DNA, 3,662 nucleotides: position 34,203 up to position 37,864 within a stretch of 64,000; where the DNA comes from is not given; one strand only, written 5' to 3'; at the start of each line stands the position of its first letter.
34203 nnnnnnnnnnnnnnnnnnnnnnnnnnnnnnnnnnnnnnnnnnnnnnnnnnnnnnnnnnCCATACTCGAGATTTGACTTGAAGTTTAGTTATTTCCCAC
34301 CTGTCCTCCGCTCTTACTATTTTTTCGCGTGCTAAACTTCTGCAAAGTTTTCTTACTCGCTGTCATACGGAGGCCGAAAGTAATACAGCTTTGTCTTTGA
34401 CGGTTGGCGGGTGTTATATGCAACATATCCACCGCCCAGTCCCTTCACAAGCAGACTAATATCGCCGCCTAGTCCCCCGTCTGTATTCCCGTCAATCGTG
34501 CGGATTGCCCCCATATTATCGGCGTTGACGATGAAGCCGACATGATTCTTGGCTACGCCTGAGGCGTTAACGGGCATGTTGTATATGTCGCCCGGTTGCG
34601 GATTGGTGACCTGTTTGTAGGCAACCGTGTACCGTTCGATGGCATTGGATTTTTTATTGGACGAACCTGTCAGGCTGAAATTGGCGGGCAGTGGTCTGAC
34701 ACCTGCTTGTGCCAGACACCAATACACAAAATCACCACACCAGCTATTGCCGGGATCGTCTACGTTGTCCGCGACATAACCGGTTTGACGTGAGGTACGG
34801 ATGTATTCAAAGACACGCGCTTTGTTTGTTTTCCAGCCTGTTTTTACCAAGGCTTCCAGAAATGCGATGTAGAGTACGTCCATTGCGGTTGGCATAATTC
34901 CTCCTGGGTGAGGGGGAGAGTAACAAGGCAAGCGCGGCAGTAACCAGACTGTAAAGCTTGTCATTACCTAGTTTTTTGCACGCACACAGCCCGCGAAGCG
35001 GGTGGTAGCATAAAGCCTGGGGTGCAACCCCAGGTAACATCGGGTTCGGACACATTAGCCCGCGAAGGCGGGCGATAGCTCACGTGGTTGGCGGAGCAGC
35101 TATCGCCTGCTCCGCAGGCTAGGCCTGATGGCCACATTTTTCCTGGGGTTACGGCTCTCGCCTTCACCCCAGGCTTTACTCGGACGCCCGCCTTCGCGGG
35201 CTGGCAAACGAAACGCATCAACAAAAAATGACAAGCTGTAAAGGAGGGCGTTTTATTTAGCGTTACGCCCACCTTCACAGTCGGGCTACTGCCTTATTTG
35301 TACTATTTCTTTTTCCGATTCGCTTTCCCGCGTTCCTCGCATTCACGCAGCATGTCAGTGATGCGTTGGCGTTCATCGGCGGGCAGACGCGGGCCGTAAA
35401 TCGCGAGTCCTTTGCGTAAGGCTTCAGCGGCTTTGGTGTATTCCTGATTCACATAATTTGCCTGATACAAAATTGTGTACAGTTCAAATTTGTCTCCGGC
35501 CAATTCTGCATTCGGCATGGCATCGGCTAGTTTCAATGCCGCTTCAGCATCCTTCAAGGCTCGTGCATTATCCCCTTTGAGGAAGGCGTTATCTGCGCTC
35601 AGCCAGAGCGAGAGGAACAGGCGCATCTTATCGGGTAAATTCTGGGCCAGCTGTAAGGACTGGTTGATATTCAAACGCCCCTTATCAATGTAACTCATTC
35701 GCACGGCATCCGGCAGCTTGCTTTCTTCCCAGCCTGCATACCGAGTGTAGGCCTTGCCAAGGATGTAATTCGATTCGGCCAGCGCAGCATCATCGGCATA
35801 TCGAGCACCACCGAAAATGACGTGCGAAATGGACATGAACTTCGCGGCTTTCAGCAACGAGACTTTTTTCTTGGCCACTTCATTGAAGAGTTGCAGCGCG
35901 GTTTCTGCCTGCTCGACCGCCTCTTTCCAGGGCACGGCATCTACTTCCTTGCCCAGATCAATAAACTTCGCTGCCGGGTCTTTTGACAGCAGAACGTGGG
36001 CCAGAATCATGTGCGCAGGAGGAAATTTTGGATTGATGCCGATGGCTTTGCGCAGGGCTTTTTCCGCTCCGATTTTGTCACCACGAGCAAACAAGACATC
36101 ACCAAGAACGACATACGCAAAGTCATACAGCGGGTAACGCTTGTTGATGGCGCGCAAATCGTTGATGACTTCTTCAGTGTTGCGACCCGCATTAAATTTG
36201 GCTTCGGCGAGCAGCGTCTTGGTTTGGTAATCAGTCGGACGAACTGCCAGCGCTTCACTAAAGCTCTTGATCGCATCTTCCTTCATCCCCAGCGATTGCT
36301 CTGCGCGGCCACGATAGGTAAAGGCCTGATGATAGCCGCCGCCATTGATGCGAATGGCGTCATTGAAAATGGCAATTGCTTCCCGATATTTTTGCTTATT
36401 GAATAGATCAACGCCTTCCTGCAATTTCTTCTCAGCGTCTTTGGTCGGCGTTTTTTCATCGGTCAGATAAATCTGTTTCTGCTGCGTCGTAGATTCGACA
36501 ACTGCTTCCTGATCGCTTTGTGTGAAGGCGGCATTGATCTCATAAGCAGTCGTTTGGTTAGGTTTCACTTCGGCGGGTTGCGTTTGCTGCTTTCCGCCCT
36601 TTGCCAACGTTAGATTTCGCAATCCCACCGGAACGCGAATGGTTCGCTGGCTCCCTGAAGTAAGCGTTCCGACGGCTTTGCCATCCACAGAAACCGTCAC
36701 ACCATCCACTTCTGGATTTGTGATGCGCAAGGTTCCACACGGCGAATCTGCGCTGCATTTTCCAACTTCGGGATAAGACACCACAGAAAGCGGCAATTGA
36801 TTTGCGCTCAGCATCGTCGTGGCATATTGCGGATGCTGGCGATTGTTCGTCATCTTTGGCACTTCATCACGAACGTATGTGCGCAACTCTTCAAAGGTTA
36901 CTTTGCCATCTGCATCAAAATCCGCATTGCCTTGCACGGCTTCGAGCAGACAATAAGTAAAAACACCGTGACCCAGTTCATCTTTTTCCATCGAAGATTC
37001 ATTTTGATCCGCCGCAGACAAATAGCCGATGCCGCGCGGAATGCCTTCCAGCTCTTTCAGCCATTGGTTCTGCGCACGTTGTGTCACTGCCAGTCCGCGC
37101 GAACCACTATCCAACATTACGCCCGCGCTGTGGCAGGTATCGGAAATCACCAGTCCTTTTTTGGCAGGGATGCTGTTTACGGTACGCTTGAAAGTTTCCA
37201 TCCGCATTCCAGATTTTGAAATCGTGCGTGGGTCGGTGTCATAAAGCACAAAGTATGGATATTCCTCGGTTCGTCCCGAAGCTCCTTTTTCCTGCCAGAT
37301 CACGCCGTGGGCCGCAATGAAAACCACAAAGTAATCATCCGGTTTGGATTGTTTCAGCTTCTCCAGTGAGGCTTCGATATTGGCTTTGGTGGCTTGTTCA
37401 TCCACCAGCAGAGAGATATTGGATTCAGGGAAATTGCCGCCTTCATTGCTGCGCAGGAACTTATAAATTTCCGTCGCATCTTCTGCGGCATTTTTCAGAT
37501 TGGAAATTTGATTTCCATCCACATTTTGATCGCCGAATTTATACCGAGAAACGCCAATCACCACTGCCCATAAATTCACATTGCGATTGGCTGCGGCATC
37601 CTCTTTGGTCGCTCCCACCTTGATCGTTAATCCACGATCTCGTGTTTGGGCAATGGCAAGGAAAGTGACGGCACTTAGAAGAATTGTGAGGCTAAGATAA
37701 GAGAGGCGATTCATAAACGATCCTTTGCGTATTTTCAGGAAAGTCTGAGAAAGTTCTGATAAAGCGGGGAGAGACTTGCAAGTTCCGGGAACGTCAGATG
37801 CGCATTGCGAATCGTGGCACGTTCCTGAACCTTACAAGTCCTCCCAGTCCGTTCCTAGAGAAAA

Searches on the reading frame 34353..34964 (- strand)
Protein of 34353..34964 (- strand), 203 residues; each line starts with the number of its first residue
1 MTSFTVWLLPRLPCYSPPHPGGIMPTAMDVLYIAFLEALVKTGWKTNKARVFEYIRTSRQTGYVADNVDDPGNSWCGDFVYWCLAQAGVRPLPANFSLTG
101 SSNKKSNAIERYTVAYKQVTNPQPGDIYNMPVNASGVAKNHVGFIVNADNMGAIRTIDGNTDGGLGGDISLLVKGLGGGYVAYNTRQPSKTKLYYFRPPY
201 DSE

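Call 7: search_protein_families(library=pfam, proteins=[window:34353-34964:-], max_evalue=0.001)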
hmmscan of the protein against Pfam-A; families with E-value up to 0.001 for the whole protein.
window:34353-34964:- (203 aa): 1 family
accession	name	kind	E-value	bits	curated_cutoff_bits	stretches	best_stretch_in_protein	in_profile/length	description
PF05257.22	CHAP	-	1.4e-10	41.9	26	1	70-160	3-81/81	CHAP domain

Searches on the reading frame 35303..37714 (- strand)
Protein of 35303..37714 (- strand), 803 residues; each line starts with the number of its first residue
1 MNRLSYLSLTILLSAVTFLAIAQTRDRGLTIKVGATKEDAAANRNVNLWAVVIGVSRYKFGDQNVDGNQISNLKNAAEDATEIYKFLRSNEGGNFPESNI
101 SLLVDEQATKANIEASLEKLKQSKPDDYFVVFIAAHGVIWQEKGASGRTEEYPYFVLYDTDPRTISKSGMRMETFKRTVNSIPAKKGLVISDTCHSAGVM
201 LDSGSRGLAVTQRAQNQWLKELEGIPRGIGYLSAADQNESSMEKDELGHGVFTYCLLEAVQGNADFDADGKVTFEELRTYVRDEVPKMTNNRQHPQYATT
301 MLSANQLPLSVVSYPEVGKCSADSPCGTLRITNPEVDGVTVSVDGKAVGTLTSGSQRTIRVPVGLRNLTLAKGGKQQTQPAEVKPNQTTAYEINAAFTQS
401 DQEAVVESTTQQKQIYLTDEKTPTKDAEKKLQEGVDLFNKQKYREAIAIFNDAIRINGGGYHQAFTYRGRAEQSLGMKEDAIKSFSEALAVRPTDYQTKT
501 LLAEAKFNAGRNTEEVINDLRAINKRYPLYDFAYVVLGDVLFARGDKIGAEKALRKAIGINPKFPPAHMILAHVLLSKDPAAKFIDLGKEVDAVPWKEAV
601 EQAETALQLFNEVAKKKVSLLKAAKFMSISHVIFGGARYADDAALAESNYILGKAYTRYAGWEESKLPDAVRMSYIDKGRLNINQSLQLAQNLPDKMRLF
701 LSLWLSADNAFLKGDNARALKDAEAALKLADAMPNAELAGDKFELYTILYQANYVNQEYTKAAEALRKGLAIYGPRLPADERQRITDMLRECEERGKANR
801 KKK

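Call 7: search_protein_families(library=pfam, proteins=[window:35303-37714:-], max_evalue=0.001)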
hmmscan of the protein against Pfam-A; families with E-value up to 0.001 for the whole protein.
window:35303-37714:- (803 aa): 11 families
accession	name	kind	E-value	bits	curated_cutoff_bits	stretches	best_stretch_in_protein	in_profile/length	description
PF00656.27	Peptidase_C14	-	4.1e-17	63.1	21.4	1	49-303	3-229/233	Caspase domain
PF07719.23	TPR_2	-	2.5e-14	52.6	27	0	464-495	3-34/34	Tetratricopeptide repeat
PF00515.34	TPR_1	-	4.9e-11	42.4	27.8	0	463-495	2-34/34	Tetratricopeptide repeat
PF13181.12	TPR_8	-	1e-08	35.1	25.7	0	533-563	3-33/34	Tetratricopeptide repeat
PF13428.12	TPR_14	-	5e-08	33.3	23.5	0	533-573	3-43/44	Tetratricopeptide repeat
PF13424.12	TPR_12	-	2.2e-07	31.4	30.1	0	434-492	10-75/77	Tetratricopeptide repeat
PF13432.12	TPR_16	-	3.5e-06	27.8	32.7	0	431-493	1-62/65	Tetratricopeptide repeat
PF12770.12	CHAT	-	5.1e-05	23.3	24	1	40-163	73-172/289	CHAT domain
PF25060.1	ARM_TT21_2nd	-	9e-05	22.5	27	0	514-578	205-269/270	Tetratricopeptide repeat protein 21 second ARM domain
PF13414.12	TPR_11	-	0.00012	22.2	26.8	0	538-576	1-39/42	TPR repeat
PF14559.12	TPR_19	-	0.00044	21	25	0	479-512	8-41/68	Tetratricopeptide repeat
